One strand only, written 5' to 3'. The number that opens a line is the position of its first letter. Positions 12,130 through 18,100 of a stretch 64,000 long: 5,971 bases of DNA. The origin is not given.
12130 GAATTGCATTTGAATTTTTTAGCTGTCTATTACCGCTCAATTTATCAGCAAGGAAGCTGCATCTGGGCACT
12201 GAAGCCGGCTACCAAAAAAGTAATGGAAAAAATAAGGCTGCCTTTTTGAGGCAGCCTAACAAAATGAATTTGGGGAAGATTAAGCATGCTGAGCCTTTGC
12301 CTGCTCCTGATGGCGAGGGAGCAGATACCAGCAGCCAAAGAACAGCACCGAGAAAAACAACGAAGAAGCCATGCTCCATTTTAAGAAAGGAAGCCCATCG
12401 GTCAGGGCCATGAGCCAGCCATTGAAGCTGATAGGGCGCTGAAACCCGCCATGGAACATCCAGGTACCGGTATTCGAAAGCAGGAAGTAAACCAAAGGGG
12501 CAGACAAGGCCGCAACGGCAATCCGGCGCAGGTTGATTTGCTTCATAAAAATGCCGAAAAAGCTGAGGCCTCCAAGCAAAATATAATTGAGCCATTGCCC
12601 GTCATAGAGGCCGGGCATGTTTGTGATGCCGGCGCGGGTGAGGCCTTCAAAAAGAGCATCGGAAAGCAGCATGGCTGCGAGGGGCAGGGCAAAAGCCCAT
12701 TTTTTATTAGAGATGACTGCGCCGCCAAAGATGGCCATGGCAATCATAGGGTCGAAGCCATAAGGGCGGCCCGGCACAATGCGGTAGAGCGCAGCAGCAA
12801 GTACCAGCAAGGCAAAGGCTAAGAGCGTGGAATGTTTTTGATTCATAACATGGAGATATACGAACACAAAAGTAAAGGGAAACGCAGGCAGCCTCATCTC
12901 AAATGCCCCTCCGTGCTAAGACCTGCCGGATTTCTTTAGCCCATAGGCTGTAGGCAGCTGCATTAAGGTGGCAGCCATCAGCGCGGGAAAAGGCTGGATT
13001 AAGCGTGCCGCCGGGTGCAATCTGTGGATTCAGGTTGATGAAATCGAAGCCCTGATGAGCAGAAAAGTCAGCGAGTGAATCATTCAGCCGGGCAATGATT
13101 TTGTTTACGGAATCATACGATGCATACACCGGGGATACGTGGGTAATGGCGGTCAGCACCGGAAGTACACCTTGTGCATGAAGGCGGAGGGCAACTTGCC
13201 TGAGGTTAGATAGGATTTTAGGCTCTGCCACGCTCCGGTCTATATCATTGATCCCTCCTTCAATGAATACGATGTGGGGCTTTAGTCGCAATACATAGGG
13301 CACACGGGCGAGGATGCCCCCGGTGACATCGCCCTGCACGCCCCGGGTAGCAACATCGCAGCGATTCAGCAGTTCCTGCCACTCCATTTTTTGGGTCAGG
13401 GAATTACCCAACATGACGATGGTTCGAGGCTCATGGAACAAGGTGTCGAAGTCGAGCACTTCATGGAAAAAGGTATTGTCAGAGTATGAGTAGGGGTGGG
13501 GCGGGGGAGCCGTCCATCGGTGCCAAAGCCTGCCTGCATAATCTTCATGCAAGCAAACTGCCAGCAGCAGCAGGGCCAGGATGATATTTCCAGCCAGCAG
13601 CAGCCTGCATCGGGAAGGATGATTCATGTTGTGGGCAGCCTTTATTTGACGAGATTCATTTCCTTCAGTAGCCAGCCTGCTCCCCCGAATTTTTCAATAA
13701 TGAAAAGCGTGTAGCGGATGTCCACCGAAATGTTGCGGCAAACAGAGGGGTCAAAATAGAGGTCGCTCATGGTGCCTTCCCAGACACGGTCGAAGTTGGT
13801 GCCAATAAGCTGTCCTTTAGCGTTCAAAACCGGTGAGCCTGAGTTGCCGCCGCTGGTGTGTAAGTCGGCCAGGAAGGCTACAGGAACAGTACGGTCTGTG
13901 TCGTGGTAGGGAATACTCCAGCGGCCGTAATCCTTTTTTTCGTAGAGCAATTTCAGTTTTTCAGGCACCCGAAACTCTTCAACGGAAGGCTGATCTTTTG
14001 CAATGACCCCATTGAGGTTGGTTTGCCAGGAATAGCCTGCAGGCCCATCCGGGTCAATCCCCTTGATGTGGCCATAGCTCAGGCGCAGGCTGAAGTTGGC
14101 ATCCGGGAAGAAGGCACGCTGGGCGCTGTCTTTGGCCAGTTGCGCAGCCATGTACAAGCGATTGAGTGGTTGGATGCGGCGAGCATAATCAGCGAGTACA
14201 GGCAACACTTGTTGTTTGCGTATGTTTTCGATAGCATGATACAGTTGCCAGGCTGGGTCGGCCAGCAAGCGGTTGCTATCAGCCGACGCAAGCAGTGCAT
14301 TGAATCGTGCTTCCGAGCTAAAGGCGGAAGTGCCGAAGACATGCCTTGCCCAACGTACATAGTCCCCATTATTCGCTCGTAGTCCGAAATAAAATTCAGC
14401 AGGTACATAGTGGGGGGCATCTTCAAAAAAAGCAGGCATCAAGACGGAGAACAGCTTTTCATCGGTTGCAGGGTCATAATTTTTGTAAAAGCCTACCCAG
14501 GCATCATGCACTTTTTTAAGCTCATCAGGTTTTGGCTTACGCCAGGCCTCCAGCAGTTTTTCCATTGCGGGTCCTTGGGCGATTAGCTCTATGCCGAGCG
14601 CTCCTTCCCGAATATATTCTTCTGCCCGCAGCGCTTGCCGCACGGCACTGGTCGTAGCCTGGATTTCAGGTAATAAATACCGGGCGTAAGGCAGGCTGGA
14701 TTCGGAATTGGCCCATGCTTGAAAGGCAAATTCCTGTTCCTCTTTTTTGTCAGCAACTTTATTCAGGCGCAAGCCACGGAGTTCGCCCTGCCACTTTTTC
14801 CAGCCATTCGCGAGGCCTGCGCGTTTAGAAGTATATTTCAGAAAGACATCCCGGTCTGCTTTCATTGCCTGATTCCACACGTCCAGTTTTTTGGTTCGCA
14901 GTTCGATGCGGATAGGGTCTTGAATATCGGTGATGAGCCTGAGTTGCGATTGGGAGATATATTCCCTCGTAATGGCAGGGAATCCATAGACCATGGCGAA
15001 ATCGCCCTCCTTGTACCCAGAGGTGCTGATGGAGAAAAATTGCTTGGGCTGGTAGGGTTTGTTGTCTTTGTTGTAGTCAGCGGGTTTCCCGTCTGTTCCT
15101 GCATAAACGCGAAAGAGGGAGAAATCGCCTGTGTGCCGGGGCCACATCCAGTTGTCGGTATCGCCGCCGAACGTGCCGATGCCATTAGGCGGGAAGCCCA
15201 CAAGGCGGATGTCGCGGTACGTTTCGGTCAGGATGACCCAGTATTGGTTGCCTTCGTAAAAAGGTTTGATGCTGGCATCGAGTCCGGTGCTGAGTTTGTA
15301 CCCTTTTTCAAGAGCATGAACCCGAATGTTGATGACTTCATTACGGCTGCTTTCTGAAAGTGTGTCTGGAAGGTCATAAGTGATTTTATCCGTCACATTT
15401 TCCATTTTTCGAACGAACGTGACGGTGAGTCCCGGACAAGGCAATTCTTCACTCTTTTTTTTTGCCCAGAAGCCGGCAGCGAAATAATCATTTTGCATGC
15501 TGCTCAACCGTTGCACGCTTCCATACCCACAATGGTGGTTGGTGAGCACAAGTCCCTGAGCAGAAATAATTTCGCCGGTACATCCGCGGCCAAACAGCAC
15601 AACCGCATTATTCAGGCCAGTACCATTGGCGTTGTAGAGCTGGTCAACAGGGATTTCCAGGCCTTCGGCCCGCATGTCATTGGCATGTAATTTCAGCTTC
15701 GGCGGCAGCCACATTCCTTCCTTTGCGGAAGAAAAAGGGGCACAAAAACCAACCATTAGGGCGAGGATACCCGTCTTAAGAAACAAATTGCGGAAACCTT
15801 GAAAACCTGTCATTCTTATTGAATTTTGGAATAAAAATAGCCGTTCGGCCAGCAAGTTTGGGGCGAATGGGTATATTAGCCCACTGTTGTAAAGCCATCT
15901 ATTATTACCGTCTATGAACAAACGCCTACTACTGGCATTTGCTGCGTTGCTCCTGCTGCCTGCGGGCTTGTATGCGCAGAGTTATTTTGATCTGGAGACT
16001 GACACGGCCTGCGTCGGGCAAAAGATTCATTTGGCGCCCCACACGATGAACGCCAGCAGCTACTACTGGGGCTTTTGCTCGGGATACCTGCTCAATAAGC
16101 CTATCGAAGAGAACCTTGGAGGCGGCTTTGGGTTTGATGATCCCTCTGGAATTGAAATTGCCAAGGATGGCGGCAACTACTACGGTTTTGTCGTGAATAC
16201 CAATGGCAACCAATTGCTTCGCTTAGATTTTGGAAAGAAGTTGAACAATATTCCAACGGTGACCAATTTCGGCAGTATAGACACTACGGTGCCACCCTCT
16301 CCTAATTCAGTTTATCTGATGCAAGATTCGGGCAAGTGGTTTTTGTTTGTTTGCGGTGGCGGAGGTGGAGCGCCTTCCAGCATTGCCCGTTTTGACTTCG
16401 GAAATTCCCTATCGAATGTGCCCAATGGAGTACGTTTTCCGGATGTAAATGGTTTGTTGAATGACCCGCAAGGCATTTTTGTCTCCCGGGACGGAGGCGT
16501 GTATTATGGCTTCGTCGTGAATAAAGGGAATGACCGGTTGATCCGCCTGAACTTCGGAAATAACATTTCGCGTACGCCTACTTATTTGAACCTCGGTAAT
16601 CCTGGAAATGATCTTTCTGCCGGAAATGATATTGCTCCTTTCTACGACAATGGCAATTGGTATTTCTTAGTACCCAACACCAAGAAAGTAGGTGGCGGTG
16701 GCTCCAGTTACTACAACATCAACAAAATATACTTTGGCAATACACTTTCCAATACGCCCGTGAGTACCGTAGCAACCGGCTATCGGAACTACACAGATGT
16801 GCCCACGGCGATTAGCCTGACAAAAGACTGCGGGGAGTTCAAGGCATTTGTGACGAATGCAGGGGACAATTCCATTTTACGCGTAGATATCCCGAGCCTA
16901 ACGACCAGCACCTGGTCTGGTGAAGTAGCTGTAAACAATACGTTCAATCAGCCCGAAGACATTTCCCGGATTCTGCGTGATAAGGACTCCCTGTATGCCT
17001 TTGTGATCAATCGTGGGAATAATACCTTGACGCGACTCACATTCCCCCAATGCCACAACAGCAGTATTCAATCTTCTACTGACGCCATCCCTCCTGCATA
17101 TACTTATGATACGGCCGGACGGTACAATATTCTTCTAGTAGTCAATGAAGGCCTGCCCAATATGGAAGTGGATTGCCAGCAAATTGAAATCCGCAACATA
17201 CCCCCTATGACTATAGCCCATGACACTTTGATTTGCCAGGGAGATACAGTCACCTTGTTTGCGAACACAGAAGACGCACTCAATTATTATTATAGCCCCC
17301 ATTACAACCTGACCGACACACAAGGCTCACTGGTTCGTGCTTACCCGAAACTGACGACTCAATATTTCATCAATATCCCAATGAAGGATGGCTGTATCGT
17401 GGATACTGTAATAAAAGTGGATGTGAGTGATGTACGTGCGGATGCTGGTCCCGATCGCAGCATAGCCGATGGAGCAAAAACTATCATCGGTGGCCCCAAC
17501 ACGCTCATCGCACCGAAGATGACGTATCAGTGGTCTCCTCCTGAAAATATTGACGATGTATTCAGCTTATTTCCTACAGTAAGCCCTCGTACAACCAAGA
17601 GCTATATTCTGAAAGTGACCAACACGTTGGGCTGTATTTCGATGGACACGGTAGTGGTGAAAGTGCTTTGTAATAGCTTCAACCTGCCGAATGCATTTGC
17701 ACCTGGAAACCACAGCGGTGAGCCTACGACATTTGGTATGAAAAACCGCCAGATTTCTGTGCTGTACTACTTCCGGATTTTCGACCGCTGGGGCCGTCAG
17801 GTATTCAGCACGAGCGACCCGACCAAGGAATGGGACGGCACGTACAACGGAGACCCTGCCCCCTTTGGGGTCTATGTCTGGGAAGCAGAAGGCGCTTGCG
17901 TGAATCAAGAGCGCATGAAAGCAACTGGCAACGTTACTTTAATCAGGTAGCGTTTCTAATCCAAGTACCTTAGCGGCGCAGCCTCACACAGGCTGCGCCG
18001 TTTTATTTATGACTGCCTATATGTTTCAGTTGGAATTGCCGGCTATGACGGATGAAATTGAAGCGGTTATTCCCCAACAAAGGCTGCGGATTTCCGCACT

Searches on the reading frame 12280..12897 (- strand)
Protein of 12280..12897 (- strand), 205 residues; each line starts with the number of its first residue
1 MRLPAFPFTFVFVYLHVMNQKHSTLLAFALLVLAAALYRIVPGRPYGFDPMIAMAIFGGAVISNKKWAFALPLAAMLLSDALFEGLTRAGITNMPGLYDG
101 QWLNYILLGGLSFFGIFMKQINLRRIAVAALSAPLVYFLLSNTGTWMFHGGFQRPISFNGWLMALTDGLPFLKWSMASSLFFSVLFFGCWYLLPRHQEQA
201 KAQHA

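Call 86: search_protein_families(library=pfam, proteins=[window:12280-12897:-], max_evalue=0.0001)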
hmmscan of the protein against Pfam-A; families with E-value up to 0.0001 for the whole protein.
window:12280-12897:- (205 aa): 1 family
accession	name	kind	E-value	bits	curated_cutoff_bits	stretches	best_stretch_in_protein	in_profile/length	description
PF20221.3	DUF6580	-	6.9e-37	127.6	27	1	22-196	4-158/162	Family of unknown function (DUF6580)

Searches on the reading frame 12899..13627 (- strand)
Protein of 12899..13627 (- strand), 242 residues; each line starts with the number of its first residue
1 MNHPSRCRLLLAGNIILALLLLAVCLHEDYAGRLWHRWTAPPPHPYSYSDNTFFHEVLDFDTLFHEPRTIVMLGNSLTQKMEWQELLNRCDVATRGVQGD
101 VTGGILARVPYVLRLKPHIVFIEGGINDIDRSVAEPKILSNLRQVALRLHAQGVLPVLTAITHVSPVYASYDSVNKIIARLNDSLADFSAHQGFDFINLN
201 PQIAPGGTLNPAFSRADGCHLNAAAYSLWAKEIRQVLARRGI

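Call 86: search_protein_families(library=pfam, proteins=[window:12899-13627:-], max_evalue=0.0001)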
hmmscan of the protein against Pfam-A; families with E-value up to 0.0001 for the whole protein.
window:12899-13627:- (242 aa): 2 families
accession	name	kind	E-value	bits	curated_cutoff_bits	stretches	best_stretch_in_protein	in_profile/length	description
PF13472.12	Lipase_GDSL_2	-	2.7e-19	70.8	32.9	1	74-227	3-177/178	GDSL-like Lipase/Acylhydrolase family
PF00657.28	Lipase_GDSL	-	4.4e-05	24.2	23.6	1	92-233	44-208/208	GDSL-like Lipase/Acylhydrolase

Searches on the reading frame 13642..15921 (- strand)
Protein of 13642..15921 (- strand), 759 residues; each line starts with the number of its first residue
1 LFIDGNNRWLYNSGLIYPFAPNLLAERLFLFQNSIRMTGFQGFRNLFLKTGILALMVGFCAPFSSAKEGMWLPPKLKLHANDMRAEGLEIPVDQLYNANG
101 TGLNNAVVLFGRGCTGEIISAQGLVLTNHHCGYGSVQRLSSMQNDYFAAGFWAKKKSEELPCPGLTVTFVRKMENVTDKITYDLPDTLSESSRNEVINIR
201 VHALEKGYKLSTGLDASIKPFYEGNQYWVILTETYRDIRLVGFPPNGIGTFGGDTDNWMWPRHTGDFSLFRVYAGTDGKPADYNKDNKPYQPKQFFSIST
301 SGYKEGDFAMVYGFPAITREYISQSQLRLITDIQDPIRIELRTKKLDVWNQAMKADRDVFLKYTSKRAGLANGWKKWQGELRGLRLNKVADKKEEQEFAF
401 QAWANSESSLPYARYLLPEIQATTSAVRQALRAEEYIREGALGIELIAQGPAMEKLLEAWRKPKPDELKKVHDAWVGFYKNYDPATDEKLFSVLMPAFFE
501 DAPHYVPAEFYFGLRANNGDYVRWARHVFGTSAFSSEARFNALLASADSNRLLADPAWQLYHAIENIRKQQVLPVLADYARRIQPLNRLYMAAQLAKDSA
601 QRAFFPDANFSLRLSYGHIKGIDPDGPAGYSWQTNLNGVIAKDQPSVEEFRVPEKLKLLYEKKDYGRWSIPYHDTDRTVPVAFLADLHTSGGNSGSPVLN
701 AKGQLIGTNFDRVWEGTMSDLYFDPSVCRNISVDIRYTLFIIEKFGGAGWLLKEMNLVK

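Call 86: search_protein_families(library=pfam, proteins=[window:13642-15921:-], max_evalue=0.0001)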
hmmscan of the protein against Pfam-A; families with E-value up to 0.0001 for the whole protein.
window:13642-15921:- (759 aa): 3 families
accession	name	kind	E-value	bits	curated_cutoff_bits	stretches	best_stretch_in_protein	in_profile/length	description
PF10459.15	Peptidase_S46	-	1.4e-204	682.1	22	1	66-756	1-697/698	Peptidase S46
PF13365.12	Trypsin_2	-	1.8e-07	32.5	27.6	0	682-707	118-143/144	Trypsin-like peptidase domain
PF00089.32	Trypsin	-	2.7e-05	24.6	20.6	0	111-138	21-52/220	Trypsin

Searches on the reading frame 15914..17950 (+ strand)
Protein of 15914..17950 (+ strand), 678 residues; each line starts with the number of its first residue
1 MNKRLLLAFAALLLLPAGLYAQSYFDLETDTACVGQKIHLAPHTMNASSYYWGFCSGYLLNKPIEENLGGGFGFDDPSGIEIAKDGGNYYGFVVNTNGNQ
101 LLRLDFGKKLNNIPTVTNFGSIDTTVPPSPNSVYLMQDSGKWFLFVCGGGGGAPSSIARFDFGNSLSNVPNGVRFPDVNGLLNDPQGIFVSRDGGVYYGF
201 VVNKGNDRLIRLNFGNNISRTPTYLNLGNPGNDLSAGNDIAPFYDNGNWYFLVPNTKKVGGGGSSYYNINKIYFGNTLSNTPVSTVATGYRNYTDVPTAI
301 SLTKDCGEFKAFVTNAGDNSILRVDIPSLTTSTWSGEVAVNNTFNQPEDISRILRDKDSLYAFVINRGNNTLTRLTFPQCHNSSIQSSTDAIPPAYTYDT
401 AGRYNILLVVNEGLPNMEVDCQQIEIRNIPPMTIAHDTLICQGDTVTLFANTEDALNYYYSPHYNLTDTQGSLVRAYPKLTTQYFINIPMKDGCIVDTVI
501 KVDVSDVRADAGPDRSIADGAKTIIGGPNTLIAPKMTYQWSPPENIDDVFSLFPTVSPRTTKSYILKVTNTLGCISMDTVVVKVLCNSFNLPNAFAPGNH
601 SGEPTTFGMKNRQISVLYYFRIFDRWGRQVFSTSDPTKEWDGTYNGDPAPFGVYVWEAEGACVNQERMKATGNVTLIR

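Call 86: search_protein_families(library=pfam, proteins=[window:15914-17950:+], max_evalue=0.0001)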
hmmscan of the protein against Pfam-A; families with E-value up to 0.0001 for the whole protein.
window:15914-17950:+ (678 aa): 1 family
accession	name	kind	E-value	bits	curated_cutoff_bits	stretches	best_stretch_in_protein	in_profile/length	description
PF13585.12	CHU_C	-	6.1e-09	36.3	27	1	590-672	2-82/86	CHU_C Type IX secretion signal domain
